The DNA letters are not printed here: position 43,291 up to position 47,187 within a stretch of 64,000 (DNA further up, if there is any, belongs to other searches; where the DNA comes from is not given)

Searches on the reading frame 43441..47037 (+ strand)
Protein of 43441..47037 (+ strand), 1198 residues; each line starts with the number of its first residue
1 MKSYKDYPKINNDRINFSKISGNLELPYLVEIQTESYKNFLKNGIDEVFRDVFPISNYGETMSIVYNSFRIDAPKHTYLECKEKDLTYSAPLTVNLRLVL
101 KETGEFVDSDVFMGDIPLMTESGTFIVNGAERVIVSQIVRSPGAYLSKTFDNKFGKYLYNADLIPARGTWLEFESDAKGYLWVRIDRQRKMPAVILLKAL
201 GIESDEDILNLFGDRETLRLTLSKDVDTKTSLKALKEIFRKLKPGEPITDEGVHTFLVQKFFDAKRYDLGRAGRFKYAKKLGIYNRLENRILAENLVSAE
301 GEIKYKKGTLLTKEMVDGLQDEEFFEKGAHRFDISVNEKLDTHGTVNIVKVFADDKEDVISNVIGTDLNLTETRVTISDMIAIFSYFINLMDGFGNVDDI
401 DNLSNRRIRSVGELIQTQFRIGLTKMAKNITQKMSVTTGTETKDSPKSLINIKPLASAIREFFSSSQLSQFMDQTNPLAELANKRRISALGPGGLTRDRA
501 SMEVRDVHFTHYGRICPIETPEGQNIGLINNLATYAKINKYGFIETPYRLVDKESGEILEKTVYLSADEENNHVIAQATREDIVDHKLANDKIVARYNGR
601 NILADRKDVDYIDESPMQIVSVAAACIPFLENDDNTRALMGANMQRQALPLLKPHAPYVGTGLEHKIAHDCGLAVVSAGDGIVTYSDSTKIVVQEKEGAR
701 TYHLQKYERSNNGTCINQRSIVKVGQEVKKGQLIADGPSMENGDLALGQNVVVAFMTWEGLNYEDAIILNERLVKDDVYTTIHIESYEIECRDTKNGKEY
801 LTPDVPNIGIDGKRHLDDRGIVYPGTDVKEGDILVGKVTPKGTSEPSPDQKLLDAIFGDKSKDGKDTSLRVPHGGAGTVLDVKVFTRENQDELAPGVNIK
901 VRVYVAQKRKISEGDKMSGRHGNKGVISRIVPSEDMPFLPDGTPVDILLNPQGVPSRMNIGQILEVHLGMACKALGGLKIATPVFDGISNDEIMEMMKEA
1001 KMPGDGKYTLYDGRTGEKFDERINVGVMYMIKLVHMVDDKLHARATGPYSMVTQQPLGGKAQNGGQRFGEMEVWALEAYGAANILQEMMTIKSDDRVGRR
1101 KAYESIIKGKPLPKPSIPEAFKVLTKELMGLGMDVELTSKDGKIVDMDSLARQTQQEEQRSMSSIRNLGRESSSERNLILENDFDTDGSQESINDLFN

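Call 8: search_protein_families(library=pfam, proteins=[window:43441-47037:+], max_evalue=0.01)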
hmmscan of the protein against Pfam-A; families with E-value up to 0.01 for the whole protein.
window:43441-47037:+ (1198 aa): 7 families
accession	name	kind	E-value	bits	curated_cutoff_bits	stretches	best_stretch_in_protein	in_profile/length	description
PF00562.33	RNA_pol_Rpb2_6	-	2.5e-132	442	23.4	1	678-1062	3-373/373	RNA polymerase Rpb2, domain 6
PF04565.21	RNA_pol_Rpb2_3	-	6.5e-30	103.5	21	1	470-538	1-68/68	RNA polymerase Rpb2, domain 3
PF04561.19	RNA_pol_Rpb2_2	-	4.5e-28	98.7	21.7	2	140-291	1-155/190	RNA polymerase Rpb2, domain 2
PF04560.25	RNA_pol_Rpb2_7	-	1.7e-25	89.6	32.1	1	1064-1139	1-86/87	RNA polymerase Rpb2, domain 7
PF04563.20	RNA_pol_Rpb2_1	-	3.5e-24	85.9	28.2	1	28-454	1-200/203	RNA polymerase beta subunit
PF10385.14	RNA_pol_Rpb2_45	-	2e-14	53.8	28.2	1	548-613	1-64/66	RNA polymerase beta subunit external 1 domain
PF01551.29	Peptidase_M23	-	0.0049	17.5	28.7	0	667-736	8-71/96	Peptidase family M23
